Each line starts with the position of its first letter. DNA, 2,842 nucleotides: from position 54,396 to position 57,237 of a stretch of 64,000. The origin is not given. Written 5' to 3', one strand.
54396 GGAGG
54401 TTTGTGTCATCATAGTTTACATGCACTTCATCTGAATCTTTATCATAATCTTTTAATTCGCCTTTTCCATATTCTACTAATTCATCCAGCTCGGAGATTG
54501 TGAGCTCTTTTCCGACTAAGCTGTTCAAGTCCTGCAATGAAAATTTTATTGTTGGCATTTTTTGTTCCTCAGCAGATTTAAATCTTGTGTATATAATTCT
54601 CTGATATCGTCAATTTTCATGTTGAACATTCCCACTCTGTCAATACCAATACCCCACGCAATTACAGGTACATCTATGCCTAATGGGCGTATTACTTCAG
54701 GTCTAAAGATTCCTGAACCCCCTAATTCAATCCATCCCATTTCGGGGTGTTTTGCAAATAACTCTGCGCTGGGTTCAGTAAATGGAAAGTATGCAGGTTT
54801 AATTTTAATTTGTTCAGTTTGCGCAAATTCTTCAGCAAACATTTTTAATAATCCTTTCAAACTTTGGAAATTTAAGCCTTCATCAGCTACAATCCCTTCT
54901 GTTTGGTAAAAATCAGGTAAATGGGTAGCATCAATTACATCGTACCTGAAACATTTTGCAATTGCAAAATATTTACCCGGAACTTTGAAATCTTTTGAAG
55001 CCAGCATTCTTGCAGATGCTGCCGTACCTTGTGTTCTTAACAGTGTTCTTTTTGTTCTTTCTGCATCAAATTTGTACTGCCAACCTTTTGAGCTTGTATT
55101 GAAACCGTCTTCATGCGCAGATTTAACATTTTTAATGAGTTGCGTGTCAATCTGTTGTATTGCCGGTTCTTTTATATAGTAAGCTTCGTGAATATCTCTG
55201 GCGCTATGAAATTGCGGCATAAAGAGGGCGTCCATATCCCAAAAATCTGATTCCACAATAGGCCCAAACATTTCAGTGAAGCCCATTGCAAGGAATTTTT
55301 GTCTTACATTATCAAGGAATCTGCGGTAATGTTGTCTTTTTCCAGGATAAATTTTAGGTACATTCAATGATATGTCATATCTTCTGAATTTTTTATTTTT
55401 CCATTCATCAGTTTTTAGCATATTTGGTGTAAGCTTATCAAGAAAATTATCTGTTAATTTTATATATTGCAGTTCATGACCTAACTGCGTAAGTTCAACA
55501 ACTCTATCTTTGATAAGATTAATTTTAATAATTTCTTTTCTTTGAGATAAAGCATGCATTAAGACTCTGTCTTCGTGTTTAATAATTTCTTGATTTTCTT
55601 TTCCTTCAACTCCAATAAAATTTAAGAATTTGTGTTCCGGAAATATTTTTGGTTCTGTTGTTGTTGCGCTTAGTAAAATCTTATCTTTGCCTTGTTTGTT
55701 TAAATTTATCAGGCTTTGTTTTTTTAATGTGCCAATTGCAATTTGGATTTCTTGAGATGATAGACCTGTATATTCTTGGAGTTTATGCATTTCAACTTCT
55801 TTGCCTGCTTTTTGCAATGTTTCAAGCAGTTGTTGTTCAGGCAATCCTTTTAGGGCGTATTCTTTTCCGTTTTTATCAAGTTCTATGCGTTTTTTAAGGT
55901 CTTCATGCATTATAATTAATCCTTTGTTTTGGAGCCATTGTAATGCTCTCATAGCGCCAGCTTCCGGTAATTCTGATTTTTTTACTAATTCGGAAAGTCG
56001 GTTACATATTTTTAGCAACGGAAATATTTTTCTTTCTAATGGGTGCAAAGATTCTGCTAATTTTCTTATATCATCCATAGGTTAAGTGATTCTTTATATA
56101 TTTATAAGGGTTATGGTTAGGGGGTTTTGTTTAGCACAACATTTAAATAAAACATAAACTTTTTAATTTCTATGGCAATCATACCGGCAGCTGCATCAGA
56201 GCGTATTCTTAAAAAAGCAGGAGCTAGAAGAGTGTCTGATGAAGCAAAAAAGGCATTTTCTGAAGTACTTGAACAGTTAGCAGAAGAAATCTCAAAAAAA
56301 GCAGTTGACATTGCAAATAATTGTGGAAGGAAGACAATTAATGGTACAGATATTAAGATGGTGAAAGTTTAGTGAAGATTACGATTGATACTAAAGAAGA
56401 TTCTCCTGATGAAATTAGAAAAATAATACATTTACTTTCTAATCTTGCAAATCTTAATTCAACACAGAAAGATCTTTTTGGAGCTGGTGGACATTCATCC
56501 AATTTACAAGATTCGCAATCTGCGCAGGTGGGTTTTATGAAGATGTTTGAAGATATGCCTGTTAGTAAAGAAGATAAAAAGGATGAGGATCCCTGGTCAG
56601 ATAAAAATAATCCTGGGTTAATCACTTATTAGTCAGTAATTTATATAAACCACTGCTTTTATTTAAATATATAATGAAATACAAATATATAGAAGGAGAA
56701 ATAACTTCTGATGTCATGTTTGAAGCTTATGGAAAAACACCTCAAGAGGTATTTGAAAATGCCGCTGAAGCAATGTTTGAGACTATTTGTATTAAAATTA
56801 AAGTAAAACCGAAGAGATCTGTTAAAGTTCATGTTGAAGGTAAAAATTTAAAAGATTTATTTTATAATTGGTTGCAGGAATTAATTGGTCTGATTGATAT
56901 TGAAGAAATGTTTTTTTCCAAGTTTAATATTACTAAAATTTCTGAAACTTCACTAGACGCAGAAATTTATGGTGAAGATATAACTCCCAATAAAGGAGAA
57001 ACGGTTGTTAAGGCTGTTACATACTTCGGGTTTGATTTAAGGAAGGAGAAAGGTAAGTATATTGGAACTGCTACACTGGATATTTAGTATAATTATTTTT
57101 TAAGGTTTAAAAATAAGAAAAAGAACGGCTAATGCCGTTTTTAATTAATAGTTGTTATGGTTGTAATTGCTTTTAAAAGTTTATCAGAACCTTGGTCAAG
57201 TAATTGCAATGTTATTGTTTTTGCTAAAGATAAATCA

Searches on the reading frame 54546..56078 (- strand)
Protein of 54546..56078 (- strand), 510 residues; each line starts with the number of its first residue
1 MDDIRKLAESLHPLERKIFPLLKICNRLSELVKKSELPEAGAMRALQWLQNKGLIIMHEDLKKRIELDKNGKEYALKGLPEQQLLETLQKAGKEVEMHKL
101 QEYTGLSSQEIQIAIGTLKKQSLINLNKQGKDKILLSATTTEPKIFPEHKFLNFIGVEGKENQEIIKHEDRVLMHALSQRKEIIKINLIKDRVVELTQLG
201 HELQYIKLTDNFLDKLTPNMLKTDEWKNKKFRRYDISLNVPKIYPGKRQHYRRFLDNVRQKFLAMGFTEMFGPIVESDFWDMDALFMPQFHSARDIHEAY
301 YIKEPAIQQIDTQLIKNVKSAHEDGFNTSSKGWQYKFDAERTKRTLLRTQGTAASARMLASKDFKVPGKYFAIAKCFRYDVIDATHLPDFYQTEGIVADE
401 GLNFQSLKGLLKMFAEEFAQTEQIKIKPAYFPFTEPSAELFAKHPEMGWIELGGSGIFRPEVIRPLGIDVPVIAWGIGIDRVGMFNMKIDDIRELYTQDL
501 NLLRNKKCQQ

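Call 8: search_protein_families(library=pfam, proteins=[window:54546-56078:-])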
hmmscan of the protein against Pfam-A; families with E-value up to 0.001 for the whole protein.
window:54546-56078:- (510 aa): 2 families
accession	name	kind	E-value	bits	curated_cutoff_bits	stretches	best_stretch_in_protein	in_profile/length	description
PF01409.25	tRNA-synt_2d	-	1.4e-81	274.1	19.8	1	234-505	2-245/246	tRNA synthetases class II core domain (F)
PF00152.25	tRNA-synt_2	-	2.5e-05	23.9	25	0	369-418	93-144/308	tRNA synthetases class II (D, K and N)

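Call 63: find_homologous_proteins(query=window:54546-56078:-, max_evalue=1e-50)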
Query window:54546-56078:- (510 aa): 7191 proteins with E <= 1e-50 among 8000 candidates; the best 120 are listed.
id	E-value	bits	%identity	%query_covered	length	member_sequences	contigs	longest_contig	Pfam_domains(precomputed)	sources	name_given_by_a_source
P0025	0.0e+0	1156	100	100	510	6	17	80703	PF01409.26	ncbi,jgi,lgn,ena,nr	ncbi:phenylalanine--tRNA ligase subunit alpha [Candidatus Woesearchaeota archaeon]|nr:phenylalanine-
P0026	2.1e-270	915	79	100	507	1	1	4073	PF01409.26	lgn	-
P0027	8.1e-267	904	78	100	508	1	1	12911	PF01409.26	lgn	-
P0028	2.0e-244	830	72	100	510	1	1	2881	PF01409.26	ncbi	-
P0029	6.0e-235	798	69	100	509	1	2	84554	PF01409.26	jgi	jgi:phenylalanyl-tRNA synthetase alpha chain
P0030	7.3e-225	765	65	99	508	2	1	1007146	PF01409.26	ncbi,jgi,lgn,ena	ncbi:MAG: phenylalanine--tRNA ligase subunit alpha [Candidatus Woesearchaeota archaeon]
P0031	6.3e-193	660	59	100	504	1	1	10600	PF01409.26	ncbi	-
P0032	3.6e-191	654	58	99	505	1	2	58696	PF01409.26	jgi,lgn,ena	jgi:phenylalanyl-tRNA synthetase alpha chain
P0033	1.1e-190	652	57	99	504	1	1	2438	PF01409.26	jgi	jgi:phenylalanyl-tRNA synthetase alpha chain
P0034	4.4e-190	650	57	99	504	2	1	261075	PF01409.26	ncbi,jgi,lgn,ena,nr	ncbi:phenylalanine--tRNA ligase subunit alpha [Candidatus Woesearchaeota archaeon]|nr:phenylalanine-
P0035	4.5e-190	650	58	100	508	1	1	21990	PF01409.26,PF00152.26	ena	-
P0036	1.0e-189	649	58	99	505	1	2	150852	PF01409.26,PF00152.26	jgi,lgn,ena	-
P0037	1.2e-189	649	58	99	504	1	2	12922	PF01409.26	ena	-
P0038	2.4e-189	648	58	99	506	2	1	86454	PF01409.26,PF00152.26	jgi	jgi:phenylalanyl-tRNA synthetase alpha chain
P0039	2.8e-189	648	58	100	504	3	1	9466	PF01409.26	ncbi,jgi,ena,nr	ncbi:MAG: phenylalanine--tRNA ligase subunit alpha [Nanoarchaeota archaeon]|nr:phenylalanine--tRNA l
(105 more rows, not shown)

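Call 64: find_encoding_contigs(protein=P0025, flank=10000, max_places=10)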
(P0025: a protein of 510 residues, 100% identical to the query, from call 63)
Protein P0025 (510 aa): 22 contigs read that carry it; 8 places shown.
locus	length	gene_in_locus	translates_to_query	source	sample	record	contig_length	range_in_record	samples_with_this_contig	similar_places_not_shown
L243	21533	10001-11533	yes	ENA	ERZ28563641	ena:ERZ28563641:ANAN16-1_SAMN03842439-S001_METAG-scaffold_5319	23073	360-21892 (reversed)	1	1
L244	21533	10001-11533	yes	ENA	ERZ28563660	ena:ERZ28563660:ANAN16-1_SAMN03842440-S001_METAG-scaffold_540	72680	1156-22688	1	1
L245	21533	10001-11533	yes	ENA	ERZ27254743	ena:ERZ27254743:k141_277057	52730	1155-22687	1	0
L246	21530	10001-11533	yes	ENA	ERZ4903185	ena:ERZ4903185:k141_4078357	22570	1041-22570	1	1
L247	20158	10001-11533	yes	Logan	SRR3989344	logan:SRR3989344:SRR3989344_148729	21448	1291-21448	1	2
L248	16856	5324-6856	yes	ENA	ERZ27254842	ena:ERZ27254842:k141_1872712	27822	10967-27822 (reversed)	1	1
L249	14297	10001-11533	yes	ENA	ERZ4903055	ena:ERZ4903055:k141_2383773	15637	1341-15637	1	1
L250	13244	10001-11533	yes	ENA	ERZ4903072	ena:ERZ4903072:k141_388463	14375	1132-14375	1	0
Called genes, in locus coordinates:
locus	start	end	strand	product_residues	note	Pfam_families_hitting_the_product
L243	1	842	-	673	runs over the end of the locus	PF05763:DUF835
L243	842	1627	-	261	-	PF05763:DUF835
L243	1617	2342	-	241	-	PF05763:DUF835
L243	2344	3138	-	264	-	PF06745:ATPase, PF23442:DUF7125 (faint)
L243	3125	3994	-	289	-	-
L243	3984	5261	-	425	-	PF13517:FG-GAP_3 (faint), PF14783:BBS2_Mid (faint), PF13570:Beta-prop_ACSF4, PF13360:PQQ_2 (weak), PF25292:Beta-prop_CGLA, PF13360:PQQ_2 (weak), PF13570:Beta-prop_ACSF4, PF25292:Beta-prop_CGLA, +4 more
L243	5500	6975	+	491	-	PF07690:MFS_1 (weak)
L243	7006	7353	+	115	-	-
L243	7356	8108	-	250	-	-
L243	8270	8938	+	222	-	-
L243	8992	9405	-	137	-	PF01951:Archease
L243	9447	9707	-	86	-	-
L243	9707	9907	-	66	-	PF00808:CBFD_NFYB_HMF, PF00125:Histone (weak)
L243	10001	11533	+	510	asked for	PF01409:tRNA-synt_2d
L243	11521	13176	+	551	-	PF03484:B5, PF01409:tRNA-synt_2d (weak), PF17759:tRNA_synthFbeta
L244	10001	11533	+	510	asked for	PF01409:tRNA-synt_2d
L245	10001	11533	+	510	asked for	PF01409:tRNA-synt_2d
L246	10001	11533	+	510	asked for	PF01409:tRNA-synt_2d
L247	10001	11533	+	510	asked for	PF01409:tRNA-synt_2d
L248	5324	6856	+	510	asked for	PF01409:tRNA-synt_2d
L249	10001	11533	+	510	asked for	PF01409:tRNA-synt_2d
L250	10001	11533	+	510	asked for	PF01409:tRNA-synt_2d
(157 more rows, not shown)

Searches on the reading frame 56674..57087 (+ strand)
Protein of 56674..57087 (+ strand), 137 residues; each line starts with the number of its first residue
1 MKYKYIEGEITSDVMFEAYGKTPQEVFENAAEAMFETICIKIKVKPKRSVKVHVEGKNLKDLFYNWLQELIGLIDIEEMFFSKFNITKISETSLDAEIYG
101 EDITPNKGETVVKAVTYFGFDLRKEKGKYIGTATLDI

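Call 8: search_protein_families(library=pfam, proteins=[window:56674-57087:+])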
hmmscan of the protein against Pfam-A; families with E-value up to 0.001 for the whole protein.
window:56674-57087:+ (137 aa): 1 family
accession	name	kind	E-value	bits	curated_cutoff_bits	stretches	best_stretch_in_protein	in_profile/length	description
PF01951.21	Archease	-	1.4e-34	119.8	25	1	5-137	3-136/136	Archease protein family (MTH1598/TM1083)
